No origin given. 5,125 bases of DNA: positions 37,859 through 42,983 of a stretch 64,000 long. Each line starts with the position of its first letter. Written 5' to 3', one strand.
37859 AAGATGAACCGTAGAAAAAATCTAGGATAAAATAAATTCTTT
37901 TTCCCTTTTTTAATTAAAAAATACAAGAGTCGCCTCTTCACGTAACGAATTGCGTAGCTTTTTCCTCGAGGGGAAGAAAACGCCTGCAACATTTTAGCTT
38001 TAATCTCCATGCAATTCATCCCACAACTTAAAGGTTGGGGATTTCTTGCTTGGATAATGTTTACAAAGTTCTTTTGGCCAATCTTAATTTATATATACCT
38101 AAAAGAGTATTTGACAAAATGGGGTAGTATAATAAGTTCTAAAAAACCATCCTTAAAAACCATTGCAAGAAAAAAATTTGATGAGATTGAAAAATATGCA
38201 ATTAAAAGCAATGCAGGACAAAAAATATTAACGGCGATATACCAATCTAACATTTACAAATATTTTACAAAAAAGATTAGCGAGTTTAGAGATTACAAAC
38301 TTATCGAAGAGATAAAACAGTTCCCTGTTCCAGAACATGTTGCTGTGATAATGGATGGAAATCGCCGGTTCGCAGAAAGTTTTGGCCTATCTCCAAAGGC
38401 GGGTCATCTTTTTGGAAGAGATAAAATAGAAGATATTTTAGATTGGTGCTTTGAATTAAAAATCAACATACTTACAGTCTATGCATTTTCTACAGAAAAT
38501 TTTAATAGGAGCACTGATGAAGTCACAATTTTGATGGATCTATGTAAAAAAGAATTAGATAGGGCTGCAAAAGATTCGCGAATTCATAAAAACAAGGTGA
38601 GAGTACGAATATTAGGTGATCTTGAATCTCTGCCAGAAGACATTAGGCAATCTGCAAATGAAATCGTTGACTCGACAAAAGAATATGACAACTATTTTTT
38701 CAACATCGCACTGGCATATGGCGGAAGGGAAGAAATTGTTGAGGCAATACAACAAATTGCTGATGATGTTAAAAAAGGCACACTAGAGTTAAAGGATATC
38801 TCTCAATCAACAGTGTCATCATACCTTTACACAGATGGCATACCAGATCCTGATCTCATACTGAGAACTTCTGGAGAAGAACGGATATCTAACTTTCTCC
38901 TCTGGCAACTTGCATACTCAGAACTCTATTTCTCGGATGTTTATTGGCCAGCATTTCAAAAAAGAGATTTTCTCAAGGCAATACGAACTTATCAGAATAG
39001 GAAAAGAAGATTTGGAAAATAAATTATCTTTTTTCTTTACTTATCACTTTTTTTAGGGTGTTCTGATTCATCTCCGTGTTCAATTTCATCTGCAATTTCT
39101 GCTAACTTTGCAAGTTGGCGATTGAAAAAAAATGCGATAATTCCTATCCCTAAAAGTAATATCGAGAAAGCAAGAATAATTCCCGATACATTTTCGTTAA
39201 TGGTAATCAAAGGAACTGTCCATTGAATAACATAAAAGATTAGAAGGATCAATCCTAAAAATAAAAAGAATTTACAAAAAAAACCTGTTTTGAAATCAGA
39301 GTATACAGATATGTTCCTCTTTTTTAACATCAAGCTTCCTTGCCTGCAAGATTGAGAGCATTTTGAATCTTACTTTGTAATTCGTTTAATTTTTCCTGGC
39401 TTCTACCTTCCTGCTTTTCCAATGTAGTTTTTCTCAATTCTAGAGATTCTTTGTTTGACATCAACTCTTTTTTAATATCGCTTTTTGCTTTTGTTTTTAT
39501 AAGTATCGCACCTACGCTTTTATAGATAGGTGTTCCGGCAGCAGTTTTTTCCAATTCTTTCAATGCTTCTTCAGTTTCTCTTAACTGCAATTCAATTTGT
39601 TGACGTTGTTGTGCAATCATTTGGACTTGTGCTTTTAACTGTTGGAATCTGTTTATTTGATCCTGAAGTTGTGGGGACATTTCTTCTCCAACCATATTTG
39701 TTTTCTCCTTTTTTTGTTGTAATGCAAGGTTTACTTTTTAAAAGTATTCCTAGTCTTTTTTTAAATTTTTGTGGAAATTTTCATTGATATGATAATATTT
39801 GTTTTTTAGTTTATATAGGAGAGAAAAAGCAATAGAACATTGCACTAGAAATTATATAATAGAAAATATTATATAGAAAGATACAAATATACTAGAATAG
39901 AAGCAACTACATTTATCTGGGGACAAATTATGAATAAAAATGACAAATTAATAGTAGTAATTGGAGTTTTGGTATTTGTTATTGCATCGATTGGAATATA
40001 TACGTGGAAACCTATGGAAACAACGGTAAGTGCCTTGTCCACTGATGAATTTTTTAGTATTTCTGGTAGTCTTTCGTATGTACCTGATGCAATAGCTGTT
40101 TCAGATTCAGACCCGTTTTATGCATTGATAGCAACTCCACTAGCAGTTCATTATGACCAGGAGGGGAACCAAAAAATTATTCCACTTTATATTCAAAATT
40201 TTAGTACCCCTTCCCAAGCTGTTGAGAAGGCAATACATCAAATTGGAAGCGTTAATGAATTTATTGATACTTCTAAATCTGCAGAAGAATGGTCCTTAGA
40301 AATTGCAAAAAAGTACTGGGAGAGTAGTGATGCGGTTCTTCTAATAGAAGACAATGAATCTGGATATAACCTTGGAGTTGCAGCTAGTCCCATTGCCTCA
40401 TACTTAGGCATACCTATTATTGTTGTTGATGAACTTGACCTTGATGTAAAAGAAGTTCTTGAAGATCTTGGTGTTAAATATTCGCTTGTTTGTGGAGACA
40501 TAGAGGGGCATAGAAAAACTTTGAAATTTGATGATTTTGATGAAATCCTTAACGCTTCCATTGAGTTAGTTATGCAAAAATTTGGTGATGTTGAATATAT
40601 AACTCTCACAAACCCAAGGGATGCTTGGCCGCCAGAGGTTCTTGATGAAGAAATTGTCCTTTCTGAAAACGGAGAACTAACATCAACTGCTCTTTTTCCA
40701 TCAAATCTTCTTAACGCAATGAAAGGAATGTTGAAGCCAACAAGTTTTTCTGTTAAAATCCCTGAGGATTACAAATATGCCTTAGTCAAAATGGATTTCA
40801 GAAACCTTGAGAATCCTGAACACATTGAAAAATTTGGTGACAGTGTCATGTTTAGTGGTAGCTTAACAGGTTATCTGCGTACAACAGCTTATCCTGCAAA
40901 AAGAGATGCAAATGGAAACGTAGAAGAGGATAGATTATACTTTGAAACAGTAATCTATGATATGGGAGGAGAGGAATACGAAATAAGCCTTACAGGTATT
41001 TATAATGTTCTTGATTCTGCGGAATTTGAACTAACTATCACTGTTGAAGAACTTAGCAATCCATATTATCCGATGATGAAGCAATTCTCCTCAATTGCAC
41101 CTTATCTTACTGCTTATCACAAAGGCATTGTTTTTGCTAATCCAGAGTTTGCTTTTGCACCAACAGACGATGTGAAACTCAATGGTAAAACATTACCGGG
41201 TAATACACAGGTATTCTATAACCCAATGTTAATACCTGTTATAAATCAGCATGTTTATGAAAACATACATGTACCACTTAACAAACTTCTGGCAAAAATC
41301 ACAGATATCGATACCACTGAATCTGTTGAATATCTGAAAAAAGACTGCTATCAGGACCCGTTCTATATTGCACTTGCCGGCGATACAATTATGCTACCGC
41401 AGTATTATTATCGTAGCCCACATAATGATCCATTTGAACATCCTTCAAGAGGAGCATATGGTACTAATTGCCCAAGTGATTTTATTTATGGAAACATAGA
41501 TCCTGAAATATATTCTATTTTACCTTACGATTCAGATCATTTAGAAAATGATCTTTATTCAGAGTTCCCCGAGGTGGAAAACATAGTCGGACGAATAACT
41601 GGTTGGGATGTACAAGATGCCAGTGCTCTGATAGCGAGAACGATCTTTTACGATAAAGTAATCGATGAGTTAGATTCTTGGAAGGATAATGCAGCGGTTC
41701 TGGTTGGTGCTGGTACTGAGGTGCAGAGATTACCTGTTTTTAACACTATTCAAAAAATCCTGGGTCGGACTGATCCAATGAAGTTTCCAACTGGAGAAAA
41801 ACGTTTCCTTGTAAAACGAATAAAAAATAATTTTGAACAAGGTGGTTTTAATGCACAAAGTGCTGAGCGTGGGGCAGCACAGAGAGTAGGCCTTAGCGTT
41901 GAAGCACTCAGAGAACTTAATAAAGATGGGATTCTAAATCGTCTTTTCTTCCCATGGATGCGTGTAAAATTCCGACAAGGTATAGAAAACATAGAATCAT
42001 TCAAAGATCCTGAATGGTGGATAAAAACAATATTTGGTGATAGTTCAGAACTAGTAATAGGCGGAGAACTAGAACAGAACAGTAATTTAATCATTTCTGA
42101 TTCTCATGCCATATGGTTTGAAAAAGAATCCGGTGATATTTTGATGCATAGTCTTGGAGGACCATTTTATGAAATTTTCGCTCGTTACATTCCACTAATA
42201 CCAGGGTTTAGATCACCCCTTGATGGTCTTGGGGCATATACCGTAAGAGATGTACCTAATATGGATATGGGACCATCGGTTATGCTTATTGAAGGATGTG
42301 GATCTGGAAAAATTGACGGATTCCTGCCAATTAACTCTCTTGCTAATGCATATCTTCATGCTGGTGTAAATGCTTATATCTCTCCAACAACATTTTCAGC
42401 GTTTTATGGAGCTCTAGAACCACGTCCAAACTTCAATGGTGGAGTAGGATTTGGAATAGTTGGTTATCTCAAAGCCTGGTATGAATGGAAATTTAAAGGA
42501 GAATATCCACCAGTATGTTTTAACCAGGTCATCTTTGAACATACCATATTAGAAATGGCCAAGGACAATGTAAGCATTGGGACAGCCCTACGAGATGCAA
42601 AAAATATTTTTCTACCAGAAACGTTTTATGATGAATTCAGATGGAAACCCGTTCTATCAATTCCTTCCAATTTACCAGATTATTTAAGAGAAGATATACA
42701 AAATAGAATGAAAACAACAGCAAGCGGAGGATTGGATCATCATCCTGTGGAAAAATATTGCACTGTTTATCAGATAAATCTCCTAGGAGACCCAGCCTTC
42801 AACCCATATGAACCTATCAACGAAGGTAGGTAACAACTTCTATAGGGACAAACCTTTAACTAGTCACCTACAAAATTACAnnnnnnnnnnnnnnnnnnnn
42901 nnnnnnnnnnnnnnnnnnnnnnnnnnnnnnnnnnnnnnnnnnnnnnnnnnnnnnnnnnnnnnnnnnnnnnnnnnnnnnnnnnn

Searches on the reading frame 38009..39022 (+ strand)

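Call 23: search_protein_families(library=pfam, proteins=[window:38009-39022:+], max_evalue=0.001)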
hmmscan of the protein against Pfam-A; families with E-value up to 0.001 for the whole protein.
window:38009-39022:+ (337 aa): 1 family
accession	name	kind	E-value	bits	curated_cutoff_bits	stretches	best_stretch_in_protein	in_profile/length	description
PF01255.24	Prenyltransf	-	4.9e-83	278.4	27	1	114-336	1-219/219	Putative undecaprenyl diphosphate synthase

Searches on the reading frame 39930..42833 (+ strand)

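Call 23: search_protein_families(library=pfam, proteins=[window:39930-42833:+], max_evalue=0.001)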
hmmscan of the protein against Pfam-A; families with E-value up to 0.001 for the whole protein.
window:39930-42833:+ (967 aa): 1 family
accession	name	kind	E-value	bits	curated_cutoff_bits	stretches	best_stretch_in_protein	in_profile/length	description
PF01364.23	Peptidase_C25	-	1.2e-12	48.2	23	1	477-596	66-169/374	Peptidase family C25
